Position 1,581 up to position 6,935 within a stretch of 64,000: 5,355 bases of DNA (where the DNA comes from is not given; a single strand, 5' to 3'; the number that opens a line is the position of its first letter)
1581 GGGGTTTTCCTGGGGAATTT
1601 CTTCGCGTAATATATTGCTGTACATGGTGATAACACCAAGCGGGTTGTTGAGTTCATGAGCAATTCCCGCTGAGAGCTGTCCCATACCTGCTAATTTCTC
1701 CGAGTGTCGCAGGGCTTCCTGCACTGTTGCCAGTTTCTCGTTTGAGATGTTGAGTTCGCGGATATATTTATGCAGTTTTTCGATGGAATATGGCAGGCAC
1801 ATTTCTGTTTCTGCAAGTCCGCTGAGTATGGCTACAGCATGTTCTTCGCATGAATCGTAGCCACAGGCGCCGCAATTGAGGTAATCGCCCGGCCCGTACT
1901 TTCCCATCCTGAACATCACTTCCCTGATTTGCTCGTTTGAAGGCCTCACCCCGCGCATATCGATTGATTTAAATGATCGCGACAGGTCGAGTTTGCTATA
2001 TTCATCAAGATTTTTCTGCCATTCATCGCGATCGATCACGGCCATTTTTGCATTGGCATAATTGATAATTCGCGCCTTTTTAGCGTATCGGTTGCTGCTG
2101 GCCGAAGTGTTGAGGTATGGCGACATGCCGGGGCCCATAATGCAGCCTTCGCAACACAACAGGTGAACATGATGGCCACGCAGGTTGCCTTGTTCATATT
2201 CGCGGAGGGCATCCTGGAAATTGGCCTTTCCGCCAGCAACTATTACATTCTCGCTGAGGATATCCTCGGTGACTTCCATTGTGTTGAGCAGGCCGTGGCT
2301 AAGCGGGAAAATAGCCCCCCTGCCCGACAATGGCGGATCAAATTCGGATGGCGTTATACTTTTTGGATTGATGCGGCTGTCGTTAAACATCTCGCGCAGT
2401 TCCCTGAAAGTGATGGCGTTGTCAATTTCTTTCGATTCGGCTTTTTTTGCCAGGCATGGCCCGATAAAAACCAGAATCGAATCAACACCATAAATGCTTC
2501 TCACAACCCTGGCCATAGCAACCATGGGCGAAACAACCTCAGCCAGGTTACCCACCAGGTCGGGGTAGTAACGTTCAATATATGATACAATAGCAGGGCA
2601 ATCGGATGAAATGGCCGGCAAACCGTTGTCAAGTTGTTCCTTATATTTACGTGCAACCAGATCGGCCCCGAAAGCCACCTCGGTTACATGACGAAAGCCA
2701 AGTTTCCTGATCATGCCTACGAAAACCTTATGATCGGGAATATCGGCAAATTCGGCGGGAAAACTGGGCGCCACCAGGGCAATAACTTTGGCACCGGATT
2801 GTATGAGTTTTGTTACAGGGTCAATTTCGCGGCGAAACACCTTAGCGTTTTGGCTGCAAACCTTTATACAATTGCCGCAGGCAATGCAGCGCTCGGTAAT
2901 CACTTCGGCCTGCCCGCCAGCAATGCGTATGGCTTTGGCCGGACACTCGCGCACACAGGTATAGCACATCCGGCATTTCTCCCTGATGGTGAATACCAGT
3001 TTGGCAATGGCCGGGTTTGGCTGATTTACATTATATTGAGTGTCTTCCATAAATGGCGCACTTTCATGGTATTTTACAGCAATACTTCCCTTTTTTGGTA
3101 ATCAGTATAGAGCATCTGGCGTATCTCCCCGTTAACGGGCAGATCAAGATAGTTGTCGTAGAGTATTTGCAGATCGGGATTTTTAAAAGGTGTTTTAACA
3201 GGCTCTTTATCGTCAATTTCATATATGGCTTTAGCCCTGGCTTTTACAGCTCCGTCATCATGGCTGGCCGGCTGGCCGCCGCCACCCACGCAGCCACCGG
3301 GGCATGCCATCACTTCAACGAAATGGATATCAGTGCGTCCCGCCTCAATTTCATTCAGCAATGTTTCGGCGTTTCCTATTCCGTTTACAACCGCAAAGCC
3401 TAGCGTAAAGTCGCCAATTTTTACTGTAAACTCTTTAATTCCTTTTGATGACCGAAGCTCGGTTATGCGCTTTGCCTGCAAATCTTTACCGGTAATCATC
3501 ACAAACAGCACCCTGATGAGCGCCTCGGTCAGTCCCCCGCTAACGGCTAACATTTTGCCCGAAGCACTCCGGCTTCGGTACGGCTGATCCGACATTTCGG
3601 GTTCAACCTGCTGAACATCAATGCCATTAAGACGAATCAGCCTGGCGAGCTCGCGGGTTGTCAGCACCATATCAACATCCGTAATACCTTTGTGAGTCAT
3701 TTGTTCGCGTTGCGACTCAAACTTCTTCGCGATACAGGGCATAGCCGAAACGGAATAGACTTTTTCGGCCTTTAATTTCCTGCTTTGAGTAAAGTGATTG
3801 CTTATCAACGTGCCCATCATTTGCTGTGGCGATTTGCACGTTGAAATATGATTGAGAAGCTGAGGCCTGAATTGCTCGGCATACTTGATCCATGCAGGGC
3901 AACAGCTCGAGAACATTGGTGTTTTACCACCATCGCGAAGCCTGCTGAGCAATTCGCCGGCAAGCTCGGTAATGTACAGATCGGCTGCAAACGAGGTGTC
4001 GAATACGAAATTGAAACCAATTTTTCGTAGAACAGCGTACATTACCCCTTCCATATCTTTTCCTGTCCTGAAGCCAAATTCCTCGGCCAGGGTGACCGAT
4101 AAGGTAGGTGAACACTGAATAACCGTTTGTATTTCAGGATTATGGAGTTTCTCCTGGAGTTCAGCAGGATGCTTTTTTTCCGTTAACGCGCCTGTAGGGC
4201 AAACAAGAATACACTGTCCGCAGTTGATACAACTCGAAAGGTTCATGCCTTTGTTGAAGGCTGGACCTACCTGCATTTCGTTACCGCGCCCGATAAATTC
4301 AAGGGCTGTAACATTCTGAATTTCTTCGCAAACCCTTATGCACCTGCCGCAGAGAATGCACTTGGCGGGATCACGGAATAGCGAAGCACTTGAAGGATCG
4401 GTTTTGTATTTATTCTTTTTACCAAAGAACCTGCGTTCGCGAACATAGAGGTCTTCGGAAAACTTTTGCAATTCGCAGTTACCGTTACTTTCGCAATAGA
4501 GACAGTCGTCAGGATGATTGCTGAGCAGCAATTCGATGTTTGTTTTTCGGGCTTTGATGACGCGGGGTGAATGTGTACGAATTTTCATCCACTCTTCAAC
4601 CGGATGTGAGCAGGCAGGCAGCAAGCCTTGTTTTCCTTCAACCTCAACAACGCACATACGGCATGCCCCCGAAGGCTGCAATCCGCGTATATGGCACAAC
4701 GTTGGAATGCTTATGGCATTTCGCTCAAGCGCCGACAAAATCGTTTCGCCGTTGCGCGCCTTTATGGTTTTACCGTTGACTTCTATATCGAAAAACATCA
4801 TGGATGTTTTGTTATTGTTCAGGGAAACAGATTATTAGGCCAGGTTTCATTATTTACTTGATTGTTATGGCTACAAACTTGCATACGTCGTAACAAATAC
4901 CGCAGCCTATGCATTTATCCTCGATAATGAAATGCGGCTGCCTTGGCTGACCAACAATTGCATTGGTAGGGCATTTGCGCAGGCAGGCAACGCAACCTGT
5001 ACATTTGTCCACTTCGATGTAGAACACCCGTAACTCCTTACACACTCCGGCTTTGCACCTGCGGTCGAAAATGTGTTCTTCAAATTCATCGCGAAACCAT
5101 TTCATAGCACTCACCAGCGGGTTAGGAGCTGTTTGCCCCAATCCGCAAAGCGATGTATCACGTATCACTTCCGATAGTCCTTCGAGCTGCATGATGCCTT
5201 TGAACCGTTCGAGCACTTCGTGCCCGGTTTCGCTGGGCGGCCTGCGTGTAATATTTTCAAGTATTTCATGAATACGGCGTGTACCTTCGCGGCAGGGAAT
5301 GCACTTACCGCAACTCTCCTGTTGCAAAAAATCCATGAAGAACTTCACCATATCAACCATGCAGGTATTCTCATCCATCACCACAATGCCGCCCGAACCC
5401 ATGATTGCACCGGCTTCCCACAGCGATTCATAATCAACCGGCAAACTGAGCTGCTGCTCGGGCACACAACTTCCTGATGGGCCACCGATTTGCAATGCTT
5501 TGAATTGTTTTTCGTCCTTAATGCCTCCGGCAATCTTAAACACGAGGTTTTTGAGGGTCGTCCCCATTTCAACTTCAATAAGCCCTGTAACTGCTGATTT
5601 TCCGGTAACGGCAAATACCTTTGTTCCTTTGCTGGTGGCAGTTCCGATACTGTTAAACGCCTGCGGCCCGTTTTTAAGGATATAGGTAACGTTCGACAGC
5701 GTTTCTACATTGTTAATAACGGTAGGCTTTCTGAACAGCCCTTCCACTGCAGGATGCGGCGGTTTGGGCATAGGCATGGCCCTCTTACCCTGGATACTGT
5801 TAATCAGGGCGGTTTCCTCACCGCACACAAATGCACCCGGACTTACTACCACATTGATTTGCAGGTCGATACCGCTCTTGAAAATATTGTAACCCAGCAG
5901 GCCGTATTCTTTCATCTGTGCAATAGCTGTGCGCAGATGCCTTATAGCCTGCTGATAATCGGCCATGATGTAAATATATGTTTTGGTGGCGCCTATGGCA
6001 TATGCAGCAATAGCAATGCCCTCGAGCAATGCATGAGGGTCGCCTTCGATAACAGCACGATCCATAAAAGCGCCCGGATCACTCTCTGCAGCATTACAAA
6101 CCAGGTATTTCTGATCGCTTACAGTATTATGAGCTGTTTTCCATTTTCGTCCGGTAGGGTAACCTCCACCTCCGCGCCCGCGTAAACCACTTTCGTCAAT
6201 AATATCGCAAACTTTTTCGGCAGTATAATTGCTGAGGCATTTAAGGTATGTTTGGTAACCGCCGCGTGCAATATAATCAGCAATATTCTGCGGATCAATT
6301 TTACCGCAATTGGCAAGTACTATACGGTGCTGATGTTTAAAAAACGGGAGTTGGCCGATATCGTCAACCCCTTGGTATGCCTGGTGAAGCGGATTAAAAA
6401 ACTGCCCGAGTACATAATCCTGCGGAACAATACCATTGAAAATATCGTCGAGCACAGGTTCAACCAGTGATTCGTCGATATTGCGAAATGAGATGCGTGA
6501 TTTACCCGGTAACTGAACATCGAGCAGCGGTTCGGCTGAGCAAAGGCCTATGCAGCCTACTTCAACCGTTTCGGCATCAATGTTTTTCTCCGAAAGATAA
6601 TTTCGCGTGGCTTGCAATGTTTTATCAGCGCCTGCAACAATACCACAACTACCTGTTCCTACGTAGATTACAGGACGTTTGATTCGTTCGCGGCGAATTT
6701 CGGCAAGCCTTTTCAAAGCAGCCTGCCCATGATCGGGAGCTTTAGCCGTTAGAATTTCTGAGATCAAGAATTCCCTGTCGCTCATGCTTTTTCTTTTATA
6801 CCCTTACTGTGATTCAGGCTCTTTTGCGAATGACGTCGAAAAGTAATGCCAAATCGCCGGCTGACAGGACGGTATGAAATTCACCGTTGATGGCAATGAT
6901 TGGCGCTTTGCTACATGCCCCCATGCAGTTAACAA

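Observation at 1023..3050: H-cluster domain fused directly to a histidine kinase, with the proton-relay cysteine replaced by Asp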

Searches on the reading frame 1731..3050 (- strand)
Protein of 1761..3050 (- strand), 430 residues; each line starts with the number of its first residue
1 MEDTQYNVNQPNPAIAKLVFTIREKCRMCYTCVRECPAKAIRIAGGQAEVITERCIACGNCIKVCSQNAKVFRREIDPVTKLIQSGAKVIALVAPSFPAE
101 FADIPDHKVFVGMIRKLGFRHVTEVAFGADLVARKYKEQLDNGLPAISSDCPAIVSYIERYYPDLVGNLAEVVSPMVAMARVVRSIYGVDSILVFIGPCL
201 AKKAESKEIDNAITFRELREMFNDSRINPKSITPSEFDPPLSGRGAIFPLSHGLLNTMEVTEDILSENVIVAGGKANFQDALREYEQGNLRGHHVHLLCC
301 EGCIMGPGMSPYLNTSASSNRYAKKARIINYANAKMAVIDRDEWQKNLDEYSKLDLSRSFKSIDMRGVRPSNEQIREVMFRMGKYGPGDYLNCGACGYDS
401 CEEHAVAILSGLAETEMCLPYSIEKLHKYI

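Call 16: search_solved_structures(query=window:1731-2834:-, show_alignments=5, max_evalue=1e-10)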
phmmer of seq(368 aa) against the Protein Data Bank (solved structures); distinct sequences matched with E-value up to 1e-10: 30.
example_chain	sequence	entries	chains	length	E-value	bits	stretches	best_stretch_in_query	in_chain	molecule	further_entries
7p5h_A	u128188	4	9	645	8.6e-19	71.1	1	1-170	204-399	Fe-hydrogenase, subunit alpha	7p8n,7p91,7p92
6glz_A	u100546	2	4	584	2.4e-17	66.3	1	24-185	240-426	Iron hydrogenase 1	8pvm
6gm4_A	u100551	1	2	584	1.6e-16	63.6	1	24-185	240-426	Iron hydrogenase 1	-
7qhf_A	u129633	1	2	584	3.1e-16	62.7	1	24-185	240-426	Iron hydrogenase 1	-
6gly_A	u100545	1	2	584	3.2e-16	62.7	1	24-185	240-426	Iron hydrogenase 1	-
6gm8_A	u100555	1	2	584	3.3e-16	62.6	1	24-185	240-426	Iron hydrogenase 1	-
6gm0_A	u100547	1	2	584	3.7e-16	62.5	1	24-185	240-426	Iron hydrogenase 1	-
5la3_A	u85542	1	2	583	3.9e-16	62.4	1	24-185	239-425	Iron hydrogenase 1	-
1c4a_A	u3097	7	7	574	4e-16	62.3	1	24-185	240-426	PROTEIN (FE-ONLY HYDROGENASE) | PROTEIN (PERIPLASMIC HYDROGENASE 1) | Iron hydrogenase 1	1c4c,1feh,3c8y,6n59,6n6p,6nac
4xdd_A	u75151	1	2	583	4.2e-16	62.3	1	24-185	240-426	Iron hydrogenase 1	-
9rjq_A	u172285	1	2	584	4.2e-16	62.3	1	24-185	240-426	Iron hydrogenase 1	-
4xdc_A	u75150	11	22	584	4.2e-16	62.3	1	24-185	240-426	Iron hydrogenase 1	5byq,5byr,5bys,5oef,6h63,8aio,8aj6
9rjo_A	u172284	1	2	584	4.2e-16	62.2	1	24-185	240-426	Iron hydrogenase 1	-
9rj9_A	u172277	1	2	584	4.2e-16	62.2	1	24-185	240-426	Iron hydrogenase 1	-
8a6t_A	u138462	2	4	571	4.9e-16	62.1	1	15-187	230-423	Electron bifurcating hydrogenase subunit HydA1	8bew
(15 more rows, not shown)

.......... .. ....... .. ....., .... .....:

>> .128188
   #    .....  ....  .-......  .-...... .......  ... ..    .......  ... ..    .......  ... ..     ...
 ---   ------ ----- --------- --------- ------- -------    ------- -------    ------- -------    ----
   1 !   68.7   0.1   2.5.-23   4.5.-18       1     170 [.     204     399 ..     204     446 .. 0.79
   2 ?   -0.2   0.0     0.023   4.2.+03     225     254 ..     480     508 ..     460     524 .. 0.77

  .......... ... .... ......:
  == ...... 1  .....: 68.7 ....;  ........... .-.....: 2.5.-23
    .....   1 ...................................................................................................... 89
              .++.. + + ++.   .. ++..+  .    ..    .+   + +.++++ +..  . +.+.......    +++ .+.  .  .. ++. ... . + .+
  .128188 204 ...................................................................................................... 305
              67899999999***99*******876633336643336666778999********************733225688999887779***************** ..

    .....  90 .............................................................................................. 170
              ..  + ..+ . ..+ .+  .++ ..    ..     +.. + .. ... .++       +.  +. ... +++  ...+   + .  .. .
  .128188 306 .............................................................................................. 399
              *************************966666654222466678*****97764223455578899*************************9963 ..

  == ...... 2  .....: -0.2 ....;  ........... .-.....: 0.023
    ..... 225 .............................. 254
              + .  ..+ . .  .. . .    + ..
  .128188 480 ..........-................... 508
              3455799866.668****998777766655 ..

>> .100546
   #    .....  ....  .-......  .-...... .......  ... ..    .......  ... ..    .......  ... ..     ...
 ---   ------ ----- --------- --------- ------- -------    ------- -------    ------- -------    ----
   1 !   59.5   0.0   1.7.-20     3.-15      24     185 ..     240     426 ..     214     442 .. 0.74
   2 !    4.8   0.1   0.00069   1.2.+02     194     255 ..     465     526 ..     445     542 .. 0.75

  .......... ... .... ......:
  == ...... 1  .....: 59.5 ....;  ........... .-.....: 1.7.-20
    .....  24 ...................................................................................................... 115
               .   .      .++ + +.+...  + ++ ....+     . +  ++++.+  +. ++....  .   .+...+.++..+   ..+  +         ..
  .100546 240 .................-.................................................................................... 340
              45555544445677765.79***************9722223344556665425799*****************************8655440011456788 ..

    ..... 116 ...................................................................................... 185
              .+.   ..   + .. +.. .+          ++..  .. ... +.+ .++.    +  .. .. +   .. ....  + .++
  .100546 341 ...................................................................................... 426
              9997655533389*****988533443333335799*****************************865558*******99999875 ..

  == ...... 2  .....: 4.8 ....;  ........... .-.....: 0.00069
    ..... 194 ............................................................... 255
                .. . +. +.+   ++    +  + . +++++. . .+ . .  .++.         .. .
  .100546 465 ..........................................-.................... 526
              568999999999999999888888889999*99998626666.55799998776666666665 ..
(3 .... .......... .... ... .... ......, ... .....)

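Call 44: search_protein_representatives(protein=window:1761-3050:-)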
Query: 430 residues. Proteins with E-value up to 0.001 (for the whole library): 5314; up to 1e-10: 2724; up to 1e-30: 945. The best 150 are listed.
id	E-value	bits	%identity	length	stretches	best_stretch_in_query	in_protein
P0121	4.2e-125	434.4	50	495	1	13-427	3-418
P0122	4.6e-125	434.2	50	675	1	13-427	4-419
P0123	4.1e-120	417.9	50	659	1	18-427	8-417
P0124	2.2e-116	405.7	48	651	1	18-427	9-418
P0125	3.0e-108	378.9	43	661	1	16-426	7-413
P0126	5.7e-108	377.9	46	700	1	18-427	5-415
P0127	5.3e-106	371.4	46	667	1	18-428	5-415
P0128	5.6e-106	371.4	46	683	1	18-428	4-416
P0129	1.2e-105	370.2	42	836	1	17-428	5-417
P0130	1.4e-101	356.8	44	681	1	15-427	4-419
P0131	2.2e-101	356.2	43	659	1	16-429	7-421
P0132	3.8e-101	355.4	43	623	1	18-430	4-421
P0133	4.3e-101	355.3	44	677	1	18-427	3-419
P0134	2.8e-100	352.6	44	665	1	17-429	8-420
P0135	5.9e-100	351.5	46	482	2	11-385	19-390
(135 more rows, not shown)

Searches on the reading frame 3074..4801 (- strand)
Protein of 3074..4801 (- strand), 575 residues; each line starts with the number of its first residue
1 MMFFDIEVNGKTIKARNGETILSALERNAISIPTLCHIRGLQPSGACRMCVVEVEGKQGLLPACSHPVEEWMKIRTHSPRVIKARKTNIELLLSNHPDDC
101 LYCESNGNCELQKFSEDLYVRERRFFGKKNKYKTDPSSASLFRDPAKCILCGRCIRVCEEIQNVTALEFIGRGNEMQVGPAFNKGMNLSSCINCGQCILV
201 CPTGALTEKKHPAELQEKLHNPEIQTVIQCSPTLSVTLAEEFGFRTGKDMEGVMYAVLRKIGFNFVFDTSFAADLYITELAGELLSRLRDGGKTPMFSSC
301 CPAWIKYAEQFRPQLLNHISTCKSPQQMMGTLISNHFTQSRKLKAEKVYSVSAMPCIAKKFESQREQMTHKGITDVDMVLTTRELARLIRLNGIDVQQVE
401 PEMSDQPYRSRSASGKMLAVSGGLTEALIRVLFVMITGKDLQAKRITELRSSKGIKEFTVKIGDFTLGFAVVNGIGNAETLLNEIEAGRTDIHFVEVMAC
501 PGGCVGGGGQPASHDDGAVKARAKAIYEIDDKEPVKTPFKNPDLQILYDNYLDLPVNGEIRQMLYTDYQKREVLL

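Call 3: search_protein_families(library=pfam, proteins=[window:3074-4801:-])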
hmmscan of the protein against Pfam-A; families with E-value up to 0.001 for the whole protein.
window:3074-4801:- (575 aa): 18 families
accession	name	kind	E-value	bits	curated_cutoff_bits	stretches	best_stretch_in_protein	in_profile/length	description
PF02906.19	Fe_hyd_lg_C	-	4.6e-84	282.3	22.1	1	226-508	3-245/245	Iron only hydrogenase large subunit, C-terminal domain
PF13510.11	Fer2_4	-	1.9e-18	66.7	22.8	1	5-78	5-81/82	2Fe-2S iron-sulfur cluster binding domain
PF10588.14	NADH-G_4Fe-4S_3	-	3.3e-16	59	27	1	85-124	1-40/40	NADH-ubiquinone oxidoreductase-G iron-sulfur binding region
PF22117.2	Fer4_Nqo3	-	1.9e-10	41.2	27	1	146-207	9-67/67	NADH-quinone oxidoreductase subunit 3, ferredoxin-like domain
PF02256.22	Fe_hyd_SSU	-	5.5e-10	39.6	24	1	519-571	4-56/56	Iron hydrogenase small subunit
PF00037.32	Fer4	-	6e-09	35.8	21.1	2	188-207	5-24/24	4Fe-4S binding domain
PF12838.12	Fer4_7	-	7.5e-09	36.4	27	1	147-205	1-52/52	4Fe-4S dicluster domain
PF13237.11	Fer4_10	-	3.4e-08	33.7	25.5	1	142-202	3-53/53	4Fe-4S dicluster domain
PF12837.12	Fer4_6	-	4.9e-08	33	25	2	187-206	5-24/24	4Fe-4S binding domain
PF00111.32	Fer2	-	9.5e-08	32.3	21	1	7-57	2-50/77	2Fe-2S iron-sulfur cluster binding domain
PF13187.11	Fer4_9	-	2.5e-06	27.8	27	1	147-205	1-51/52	4Fe-4S dicluster domain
PF13183.11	Fer4_8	-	1.9e-05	25.5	27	1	147-204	4-67/68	4Fe-4S dicluster domain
PF13746.11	Fer4_18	-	3.6e-05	24.4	27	0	187-204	57-74/114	4Fe-4S dicluster domain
PF25160.1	LdpA_Fe-S-bd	-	9.2e-05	22.6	27.6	0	184-209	21-46/49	LdpA Fe-S cluster-binding domain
PF17179.9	Fer4_22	-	0.00011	23.4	27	0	190-232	1-41/95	4Fe-4S dicluster domain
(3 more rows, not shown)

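Call 29: search_protein_families(library=ncbifam, proteins=[window:3074-4801:-])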
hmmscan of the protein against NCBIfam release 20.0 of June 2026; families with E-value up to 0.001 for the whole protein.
window:3074-4801:- (575 aa): 28 families (the best 25 are shown)
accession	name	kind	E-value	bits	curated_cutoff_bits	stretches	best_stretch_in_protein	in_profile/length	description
NF040763.1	FeFe_hydrog_A6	exception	4.7e-210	698.8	765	1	5-571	2-571/571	NADH-dependent [FeFe] hydrogenase, group A6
NF040762.1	Hydr_FeFe_Clost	exception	1.4e-143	479.6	900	1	6-569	3-572/572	ferredoxin hydrogenase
TIGR02512.1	FeFe_hydrog_A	subfamily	7.1e-133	443.1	405.95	1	141-512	2-374/375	[FeFe] hydrogenase, group A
NF005745.0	PRK07569.1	equivalog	8.3e-59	198.8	333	1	5-213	5-214/238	bidirectional hydrogenase complex protein HoxU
TIGR01973.1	NuoG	equivalog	1.5e-50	172.7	470.05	1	6-211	1-203/606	NADH-quinone oxidoreductase subunit NuoG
TIGR04105.1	FeFe_hydrog_B1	subfamily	1.2e-47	162.7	450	1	144-510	140-458/462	monomeric [FeFe] hydrogenase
NF006305.0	PRK08493.1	equivalog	9.6e-43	146.3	591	1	5-210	3-225/819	NADH-quinone oxidoreductase subunit G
NF005895.0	PRK07860.1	equivalog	2.1e-37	128.6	802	1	6-209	20-223/811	NADH-quinone oxidoreductase subunit G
NF009454.0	PRK12814.1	equivalog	3.7e-24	85.1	916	1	5-101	5-101/657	putative NADPH-dependent glutamate synthase small subunit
NF004546.0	PRK05888.3-3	equivalog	5.9e-06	25.8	260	1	146-208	64-126/196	NADH-quinone oxidoreductase subunit NuoI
NF040864.1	HgcB_ferredoxin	equivalog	9.6e-06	25.4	99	1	187-233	12-58/93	mercury methylation ferredoxin HgcB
NF003454.1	PRK05035.1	equivalog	1.1e-05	24.2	345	1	145-203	366-420/556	electron transport complex subunit RsxC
TIGR02912.1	sulfite_red_C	equivalog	1.2e-05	24.5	324.1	1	145-210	168-222/314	sulfite reductase subunit C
TIGR01971.1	NuoI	subfamily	3.4e-05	23.4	113.05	1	145-210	41-102/121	NADH-quinone oxidoreductase, chain I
NF006221.0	PRK08348.1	subfamily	4.3e-05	23.2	124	1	143-208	41-94/136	NADH-plastoquinone oxidoreductase subunit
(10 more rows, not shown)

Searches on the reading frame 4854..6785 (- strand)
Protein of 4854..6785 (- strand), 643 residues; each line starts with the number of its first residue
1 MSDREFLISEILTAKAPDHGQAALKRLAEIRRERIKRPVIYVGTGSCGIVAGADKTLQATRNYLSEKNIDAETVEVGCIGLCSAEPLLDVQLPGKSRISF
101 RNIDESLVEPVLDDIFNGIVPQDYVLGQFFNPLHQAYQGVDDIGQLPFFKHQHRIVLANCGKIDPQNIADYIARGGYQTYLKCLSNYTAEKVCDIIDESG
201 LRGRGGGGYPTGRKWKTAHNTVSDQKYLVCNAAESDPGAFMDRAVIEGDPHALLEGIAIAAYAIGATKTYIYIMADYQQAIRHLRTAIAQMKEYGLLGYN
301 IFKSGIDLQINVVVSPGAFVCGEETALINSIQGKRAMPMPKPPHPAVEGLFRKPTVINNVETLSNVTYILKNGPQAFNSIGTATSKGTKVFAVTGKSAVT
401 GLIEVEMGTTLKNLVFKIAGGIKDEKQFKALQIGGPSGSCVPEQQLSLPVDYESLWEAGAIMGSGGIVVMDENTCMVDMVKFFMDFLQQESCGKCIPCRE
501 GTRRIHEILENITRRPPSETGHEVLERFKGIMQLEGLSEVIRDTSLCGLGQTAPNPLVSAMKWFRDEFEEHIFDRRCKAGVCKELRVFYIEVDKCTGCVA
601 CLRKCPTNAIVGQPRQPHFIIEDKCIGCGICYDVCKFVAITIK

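Call 3: search_protein_families(library=pfam, proteins=[window:4854-6785:-])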
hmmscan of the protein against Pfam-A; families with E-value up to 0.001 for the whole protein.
window:4854-6785:- (643 aa): 9 families
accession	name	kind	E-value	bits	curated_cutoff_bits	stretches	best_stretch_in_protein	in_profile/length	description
PF01512.22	Complex1_51K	-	1.4e-46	158.6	31.2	1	196-367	1-149/150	Nuo51 FMN-binding domain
PF10589.14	NADH_4Fe-4S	-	4.3e-27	94.2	23.5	1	478-571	1-85/85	NADH-ubiquinone oxidoreductase-F iron-sulfur binding region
PF00037.32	Fer4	-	1.1e-10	41.3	21.1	2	620-641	3-24/24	4Fe-4S binding domain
PF14697.11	Fer4_21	-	1.1e-08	35.5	35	1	590-636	3-52/59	4Fe-4S dicluster domain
PF13187.11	Fer4_9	-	4.2e-07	30.3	27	1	594-636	1-48/52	4Fe-4S dicluster domain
PF13237.11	Fer4_10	-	1.3e-06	28.6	25.5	1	589-635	3-52/53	4Fe-4S dicluster domain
PF12838.12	Fer4_7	-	1.6e-06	28.9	27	1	594-637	1-50/52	4Fe-4S dicluster domain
PF12797.12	Fer4_2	-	2e-06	27.8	24.5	1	618-636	3-21/22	4Fe-4S binding domain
PF12837.12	Fer4_6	-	6.2e-05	23.2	25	1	621-640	5-24/24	4Fe-4S binding domain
